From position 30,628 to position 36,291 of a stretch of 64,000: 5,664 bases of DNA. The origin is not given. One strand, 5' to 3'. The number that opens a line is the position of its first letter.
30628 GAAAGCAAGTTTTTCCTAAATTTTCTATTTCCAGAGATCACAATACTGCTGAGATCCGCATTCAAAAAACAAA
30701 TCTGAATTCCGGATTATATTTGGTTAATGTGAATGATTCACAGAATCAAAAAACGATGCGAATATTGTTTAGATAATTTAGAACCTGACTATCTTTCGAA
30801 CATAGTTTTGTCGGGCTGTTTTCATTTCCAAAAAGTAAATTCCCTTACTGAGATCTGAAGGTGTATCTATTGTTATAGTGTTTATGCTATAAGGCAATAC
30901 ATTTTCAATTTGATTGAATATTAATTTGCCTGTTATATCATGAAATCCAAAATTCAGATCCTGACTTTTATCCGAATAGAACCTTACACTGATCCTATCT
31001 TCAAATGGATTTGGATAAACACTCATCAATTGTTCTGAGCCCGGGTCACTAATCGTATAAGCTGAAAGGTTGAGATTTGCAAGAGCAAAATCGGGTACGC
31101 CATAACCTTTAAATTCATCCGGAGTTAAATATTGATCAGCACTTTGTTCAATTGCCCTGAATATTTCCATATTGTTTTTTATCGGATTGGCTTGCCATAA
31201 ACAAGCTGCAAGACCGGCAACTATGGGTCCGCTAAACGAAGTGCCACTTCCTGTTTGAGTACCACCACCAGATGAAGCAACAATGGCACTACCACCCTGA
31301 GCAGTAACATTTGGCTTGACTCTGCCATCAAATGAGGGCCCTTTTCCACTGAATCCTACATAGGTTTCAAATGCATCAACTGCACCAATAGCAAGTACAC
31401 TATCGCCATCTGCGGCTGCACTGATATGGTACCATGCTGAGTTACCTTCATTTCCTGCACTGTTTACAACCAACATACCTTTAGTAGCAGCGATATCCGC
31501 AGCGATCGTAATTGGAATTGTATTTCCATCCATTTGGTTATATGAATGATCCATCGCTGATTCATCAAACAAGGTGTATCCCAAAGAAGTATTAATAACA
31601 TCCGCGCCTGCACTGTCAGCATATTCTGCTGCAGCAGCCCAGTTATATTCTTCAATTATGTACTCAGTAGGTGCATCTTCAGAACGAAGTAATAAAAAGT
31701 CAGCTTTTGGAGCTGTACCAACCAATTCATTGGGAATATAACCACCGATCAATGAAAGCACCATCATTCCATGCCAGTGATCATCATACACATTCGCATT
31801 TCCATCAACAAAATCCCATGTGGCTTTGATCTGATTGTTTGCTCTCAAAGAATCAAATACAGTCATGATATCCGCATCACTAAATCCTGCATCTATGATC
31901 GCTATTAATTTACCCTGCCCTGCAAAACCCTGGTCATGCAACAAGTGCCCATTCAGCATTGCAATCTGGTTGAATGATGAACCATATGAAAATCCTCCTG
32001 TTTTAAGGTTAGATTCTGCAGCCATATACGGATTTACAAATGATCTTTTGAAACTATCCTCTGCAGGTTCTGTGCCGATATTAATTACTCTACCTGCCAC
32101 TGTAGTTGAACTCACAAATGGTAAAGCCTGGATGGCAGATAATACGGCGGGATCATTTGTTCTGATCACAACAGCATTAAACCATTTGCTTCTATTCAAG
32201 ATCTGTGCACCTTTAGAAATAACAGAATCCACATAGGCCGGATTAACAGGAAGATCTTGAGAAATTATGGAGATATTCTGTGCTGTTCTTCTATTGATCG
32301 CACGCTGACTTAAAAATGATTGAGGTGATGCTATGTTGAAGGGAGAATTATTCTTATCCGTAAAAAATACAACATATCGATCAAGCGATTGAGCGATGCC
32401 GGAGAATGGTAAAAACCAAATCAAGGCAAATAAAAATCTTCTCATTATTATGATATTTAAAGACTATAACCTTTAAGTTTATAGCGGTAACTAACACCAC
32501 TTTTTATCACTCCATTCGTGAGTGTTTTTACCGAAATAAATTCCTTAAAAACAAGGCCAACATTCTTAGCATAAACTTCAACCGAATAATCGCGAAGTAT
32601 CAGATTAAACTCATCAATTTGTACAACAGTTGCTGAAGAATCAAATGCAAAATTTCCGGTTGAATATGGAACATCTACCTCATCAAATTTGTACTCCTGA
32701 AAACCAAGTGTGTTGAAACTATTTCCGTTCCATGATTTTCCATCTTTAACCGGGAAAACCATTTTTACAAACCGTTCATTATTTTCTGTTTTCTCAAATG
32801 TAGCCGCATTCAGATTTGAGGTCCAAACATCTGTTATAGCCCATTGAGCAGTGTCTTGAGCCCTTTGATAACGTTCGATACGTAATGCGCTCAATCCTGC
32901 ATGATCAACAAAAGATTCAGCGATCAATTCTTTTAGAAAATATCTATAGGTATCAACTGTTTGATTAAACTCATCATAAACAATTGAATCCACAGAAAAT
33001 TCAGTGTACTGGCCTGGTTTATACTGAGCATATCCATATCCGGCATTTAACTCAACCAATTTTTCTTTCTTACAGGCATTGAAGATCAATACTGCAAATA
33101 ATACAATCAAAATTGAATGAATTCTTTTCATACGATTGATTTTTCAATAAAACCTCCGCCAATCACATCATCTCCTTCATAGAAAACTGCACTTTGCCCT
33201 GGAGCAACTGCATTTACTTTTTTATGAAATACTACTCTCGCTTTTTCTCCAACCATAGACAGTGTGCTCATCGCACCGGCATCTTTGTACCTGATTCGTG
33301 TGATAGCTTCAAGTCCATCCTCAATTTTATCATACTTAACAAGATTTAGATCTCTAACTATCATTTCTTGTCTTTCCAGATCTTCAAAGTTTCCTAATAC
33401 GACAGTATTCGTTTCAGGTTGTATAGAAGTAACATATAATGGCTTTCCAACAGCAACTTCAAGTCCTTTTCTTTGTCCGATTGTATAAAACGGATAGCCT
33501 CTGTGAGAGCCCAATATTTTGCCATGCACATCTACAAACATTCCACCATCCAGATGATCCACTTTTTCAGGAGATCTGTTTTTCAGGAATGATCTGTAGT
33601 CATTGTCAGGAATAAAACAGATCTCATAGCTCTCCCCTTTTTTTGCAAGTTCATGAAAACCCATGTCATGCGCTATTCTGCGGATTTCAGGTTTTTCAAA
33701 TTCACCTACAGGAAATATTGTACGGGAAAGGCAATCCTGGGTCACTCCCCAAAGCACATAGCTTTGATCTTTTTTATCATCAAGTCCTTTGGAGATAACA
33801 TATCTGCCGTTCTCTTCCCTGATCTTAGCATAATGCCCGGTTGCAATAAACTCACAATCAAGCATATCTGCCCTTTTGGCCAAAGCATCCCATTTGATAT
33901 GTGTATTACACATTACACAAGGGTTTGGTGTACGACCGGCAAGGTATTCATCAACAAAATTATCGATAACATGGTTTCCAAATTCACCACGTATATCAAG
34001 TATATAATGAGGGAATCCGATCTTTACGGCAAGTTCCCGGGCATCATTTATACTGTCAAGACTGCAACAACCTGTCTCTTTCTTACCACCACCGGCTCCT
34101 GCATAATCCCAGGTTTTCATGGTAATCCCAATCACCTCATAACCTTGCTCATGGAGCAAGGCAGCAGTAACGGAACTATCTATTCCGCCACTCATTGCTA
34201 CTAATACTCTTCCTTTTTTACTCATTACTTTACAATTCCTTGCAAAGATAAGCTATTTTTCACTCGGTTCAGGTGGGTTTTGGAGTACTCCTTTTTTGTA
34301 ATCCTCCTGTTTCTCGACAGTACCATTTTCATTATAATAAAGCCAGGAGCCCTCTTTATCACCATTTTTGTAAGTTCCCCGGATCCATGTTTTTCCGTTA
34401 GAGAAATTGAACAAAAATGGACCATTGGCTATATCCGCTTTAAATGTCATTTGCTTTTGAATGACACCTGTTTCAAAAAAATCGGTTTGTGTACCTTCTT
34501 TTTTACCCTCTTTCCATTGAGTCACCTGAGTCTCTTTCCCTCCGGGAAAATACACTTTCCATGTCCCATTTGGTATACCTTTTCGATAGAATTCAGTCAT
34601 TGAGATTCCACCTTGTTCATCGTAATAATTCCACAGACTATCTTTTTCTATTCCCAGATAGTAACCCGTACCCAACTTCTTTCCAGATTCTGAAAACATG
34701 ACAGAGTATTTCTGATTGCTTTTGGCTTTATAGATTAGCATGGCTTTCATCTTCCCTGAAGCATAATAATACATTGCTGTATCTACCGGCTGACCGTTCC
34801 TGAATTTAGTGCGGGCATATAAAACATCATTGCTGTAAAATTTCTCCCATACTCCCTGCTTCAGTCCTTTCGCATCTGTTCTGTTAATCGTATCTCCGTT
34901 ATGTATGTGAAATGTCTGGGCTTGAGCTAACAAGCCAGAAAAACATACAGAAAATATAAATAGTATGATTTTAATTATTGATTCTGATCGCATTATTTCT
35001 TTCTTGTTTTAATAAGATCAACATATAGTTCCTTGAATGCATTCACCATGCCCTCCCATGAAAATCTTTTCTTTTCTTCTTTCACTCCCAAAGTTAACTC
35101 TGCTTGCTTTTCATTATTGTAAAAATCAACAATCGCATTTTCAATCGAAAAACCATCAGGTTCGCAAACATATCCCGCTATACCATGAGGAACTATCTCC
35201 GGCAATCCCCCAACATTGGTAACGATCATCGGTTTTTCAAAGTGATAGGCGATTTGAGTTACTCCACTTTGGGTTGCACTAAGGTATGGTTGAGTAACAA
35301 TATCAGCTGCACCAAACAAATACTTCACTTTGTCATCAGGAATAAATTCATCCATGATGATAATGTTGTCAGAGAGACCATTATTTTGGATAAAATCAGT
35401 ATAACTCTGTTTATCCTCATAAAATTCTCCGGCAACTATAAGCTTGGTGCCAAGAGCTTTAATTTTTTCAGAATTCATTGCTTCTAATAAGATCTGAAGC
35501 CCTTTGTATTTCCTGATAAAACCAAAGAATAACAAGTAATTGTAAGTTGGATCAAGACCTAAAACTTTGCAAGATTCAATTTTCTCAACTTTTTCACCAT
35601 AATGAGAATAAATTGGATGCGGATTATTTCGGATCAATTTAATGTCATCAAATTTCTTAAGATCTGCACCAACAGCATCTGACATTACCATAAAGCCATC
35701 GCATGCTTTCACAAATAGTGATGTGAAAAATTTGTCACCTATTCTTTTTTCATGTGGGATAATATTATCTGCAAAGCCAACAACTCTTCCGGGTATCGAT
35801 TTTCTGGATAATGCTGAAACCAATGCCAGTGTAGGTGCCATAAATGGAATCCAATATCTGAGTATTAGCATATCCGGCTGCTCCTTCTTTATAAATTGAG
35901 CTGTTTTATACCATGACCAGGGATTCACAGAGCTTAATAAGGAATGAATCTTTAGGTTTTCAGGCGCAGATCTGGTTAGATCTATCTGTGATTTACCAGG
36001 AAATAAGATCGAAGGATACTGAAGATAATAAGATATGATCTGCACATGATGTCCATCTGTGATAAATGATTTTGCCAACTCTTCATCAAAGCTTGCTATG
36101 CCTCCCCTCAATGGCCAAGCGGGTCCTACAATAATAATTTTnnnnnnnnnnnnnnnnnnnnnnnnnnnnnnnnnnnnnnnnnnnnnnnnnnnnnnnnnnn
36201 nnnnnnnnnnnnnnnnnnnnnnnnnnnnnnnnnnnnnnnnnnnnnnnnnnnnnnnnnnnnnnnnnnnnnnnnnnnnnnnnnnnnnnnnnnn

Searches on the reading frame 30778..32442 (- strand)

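Call 76: search_protein_families(library=pfam, proteins=[window:30778-32442:-], max_evalue=0.00001)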
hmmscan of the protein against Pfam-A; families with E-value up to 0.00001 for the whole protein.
window:30778-32442:- (554 aa): 2 families
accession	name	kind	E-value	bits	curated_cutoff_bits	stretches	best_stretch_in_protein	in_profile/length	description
PF00082.27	Peptidase_S8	-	8e-36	124.3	21.8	1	175-448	1-288/288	Subtilase family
PF18962.6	Por_Secre_tail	-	1.7e-11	44.7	27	1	475-552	1-74/75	Secretion system C-terminal sorting domain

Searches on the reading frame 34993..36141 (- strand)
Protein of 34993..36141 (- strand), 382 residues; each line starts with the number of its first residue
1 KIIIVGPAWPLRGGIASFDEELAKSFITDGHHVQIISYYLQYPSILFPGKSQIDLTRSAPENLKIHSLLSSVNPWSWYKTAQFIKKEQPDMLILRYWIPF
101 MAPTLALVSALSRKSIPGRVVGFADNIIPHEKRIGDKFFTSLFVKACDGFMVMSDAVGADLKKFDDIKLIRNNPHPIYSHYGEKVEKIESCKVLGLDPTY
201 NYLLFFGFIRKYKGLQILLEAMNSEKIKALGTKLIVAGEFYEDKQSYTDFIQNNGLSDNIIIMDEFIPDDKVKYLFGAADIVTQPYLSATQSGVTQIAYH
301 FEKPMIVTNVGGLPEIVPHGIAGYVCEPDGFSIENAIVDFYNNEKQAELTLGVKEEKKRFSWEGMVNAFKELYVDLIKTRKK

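Call 77: search_protein_families(library=pfam, proteins=[window:34993-36141:-], max_evalue=0.00001)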
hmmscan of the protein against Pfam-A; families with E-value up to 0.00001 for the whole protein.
window:34993-36141:- (382 aa): 2 families
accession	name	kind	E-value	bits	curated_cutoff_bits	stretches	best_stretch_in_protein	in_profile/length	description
PF13692.12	Glyco_trans_1_4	-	3.1e-17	63.6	27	1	202-342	3-141/142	Glycosyl transferases group 1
PF00534.26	Glycos_transf_1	-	1.7e-16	60.7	26.4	1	192-347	7-162/172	Glycosyl transferases group 1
